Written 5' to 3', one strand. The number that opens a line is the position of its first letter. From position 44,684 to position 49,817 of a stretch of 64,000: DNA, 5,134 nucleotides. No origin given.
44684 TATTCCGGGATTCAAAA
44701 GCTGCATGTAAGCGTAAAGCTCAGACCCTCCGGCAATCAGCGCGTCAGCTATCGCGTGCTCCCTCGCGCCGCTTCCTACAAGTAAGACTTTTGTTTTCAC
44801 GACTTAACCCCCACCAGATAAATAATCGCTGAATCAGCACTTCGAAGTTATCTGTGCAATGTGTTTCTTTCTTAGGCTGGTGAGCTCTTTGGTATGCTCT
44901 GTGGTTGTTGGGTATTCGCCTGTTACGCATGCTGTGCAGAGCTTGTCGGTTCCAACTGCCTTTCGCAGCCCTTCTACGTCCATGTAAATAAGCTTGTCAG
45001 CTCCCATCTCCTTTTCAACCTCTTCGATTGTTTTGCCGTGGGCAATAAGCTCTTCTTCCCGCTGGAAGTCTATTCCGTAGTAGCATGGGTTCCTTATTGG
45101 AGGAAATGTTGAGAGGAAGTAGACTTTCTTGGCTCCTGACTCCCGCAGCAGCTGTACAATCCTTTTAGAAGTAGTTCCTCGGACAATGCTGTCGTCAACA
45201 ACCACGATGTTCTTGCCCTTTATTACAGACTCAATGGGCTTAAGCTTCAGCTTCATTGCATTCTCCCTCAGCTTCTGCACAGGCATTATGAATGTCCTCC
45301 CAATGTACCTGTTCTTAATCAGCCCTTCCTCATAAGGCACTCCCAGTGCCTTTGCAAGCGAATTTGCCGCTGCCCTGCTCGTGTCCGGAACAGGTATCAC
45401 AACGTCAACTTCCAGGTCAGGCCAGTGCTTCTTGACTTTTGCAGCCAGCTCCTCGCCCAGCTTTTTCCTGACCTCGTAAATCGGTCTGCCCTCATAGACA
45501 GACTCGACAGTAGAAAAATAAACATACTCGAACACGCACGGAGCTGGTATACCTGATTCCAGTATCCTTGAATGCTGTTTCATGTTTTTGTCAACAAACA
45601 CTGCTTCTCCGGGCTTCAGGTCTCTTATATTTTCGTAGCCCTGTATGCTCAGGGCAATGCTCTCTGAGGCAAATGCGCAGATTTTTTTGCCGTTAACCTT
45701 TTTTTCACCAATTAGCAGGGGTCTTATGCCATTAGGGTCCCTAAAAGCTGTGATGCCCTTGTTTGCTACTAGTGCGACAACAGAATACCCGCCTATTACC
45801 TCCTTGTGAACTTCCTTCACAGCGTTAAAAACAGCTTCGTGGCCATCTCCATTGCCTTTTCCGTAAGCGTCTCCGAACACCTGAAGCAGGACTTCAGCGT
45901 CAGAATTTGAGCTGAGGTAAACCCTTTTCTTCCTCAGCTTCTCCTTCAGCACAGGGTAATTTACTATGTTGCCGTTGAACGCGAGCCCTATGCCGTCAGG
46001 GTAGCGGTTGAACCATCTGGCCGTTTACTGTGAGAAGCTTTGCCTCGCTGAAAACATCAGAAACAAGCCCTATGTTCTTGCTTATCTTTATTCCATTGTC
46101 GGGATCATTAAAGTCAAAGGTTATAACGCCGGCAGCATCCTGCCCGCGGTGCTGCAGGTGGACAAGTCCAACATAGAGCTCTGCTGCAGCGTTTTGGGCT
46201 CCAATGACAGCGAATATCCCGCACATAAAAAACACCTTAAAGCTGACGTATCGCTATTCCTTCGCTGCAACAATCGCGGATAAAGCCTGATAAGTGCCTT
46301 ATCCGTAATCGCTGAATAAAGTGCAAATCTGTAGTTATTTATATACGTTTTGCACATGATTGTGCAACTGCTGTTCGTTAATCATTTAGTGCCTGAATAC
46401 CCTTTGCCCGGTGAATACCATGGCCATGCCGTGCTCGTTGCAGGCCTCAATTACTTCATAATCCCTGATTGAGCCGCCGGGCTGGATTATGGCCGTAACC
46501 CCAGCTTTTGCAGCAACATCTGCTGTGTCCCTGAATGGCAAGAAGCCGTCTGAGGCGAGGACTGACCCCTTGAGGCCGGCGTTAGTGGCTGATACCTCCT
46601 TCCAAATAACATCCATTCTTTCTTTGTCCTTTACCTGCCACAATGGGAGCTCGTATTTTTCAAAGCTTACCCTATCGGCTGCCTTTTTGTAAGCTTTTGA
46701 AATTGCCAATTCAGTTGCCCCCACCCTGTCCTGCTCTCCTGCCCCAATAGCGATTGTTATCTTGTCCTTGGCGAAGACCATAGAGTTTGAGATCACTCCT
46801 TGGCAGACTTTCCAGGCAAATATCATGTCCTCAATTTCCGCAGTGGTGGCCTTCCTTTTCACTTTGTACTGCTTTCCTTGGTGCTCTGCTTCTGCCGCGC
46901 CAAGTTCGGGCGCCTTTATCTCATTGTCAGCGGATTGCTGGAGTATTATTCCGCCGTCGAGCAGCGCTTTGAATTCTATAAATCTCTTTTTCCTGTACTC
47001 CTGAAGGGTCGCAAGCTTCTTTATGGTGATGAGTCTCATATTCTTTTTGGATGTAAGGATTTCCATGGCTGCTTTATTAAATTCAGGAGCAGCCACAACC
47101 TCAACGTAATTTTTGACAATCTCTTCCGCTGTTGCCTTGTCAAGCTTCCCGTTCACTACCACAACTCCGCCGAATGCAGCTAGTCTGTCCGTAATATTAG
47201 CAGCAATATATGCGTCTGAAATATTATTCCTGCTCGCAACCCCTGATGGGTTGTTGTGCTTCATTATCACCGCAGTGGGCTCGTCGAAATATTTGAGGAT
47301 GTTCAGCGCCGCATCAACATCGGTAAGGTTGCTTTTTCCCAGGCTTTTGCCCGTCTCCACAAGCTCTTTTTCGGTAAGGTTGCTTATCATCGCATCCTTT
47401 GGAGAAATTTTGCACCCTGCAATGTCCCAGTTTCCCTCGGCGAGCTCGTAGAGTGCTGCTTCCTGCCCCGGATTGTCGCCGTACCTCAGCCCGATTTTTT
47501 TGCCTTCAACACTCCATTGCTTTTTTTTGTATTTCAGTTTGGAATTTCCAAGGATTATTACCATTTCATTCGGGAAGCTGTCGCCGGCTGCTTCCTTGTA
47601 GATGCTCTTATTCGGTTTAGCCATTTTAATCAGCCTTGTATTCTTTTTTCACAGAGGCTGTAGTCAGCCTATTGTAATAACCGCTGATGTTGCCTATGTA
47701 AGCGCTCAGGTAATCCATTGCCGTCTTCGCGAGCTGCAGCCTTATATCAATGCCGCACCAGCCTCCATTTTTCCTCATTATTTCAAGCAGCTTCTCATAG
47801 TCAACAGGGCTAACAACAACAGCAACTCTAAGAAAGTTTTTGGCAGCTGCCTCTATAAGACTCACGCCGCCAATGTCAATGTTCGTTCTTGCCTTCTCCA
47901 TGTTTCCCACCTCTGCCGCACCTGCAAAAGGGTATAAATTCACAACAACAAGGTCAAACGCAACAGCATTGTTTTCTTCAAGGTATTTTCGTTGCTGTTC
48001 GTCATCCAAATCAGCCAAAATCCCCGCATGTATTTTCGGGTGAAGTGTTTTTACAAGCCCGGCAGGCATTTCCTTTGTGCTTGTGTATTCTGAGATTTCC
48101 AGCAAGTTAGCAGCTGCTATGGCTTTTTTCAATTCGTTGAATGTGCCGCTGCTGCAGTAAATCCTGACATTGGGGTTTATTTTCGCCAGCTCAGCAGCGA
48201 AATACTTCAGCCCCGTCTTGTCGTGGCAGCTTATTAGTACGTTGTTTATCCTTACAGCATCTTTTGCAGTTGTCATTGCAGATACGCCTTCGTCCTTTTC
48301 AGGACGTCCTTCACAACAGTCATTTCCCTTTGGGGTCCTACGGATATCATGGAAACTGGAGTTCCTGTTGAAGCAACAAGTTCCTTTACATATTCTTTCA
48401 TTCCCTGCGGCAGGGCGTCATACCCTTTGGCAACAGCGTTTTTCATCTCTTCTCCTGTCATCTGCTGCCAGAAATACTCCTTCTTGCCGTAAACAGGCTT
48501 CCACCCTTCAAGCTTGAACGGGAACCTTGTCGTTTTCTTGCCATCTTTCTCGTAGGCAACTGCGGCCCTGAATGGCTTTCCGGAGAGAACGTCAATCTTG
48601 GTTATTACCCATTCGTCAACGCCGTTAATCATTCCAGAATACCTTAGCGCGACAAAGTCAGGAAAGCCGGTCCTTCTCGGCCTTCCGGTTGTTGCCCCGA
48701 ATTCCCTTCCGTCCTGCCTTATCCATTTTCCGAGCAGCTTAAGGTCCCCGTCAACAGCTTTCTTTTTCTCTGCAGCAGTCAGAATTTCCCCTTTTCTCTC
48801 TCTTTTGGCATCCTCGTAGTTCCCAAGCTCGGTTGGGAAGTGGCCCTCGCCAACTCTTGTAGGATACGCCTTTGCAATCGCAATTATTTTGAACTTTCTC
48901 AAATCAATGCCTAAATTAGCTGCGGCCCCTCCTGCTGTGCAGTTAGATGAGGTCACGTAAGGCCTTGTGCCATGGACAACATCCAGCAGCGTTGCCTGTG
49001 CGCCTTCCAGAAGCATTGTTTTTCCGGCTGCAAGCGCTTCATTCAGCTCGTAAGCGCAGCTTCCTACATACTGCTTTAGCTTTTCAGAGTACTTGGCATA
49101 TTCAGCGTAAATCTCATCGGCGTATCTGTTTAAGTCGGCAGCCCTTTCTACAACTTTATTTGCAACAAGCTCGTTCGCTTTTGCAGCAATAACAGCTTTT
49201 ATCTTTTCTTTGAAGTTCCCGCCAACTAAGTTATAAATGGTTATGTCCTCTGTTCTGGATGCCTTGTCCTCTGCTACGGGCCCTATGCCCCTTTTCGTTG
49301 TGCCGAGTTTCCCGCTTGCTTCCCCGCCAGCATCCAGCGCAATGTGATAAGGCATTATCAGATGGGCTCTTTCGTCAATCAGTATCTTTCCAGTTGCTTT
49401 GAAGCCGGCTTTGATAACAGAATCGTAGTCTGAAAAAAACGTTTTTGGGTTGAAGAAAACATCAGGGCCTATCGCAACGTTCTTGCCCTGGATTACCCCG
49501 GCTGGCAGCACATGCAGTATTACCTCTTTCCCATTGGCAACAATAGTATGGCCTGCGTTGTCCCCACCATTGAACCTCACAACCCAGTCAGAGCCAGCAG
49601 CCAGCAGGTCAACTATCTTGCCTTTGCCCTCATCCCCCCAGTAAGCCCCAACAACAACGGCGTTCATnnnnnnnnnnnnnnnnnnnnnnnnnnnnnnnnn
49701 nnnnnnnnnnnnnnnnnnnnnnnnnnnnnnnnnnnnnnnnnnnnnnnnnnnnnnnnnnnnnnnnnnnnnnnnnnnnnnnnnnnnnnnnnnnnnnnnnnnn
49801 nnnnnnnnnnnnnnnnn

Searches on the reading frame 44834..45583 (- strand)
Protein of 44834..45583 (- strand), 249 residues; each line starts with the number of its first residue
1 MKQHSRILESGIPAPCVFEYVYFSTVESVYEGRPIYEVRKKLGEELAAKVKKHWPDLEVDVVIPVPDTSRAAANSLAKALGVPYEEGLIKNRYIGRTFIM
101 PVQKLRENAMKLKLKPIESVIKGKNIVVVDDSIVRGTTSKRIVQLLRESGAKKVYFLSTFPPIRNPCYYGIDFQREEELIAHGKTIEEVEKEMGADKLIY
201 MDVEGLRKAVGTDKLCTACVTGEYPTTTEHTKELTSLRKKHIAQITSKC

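Call 82: search_protein_families(library=pfam, proteins=[window:44834-45583:-], max_evalue=0.0001)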
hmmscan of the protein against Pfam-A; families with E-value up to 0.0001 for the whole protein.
window:44834-45583:- (249 aa): 1 family
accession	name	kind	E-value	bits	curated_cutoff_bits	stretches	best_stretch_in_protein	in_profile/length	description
PF00156.33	Pribosyltran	-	6.1e-12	45.6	26.3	1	41-156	13-120/158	Phosphoribosyl transferase domain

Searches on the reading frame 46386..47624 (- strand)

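Call 83: search_protein_families(library=pfam, proteins=[window:46386-47624:-], max_evalue=0.0001)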
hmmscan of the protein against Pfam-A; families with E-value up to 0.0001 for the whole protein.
window:46386-47624:- (412 aa): 1 family
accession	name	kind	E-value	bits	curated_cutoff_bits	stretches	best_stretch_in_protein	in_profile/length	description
PF01808.24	AICARFT_IMPCHas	-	9.4e-66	222.8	25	1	35-310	67-311/311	AICARFT/IMPCHase bienzyme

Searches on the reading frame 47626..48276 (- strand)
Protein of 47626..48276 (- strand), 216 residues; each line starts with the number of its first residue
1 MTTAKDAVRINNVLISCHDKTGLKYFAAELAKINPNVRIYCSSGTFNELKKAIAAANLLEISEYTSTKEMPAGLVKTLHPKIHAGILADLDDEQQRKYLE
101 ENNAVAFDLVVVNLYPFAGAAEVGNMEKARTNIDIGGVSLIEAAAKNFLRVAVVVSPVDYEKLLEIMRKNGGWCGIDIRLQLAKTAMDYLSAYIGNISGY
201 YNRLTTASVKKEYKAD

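Call 83: search_protein_families(library=pfam, proteins=[window:47626-48276:-], max_evalue=0.0001)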
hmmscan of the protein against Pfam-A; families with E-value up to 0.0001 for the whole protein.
window:47626-48276:- (216 aa): 2 families
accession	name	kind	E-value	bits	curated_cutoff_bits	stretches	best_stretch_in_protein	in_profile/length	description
PF01808.24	AICARFT_IMPCHas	-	6.7e-08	32.8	25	1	144-206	1-62/311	AICARFT/IMPCHase bienzyme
PF02142.27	MGS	-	1.8e-06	28.4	24.1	1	25-138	4-93/94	MGS-like domain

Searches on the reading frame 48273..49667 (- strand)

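Call 83: search_protein_families(library=pfam, proteins=[window:48273-49667:-], max_evalue=0.0001)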
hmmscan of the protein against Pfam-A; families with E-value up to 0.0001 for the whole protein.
window:48273-49667:- (464 aa): 1 family
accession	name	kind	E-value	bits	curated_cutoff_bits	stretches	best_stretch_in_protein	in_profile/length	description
PF00709.27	Adenylsucc_synt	-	2.9e-124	415.4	27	1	4-450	1-415/416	Adenylosuccinate synthetase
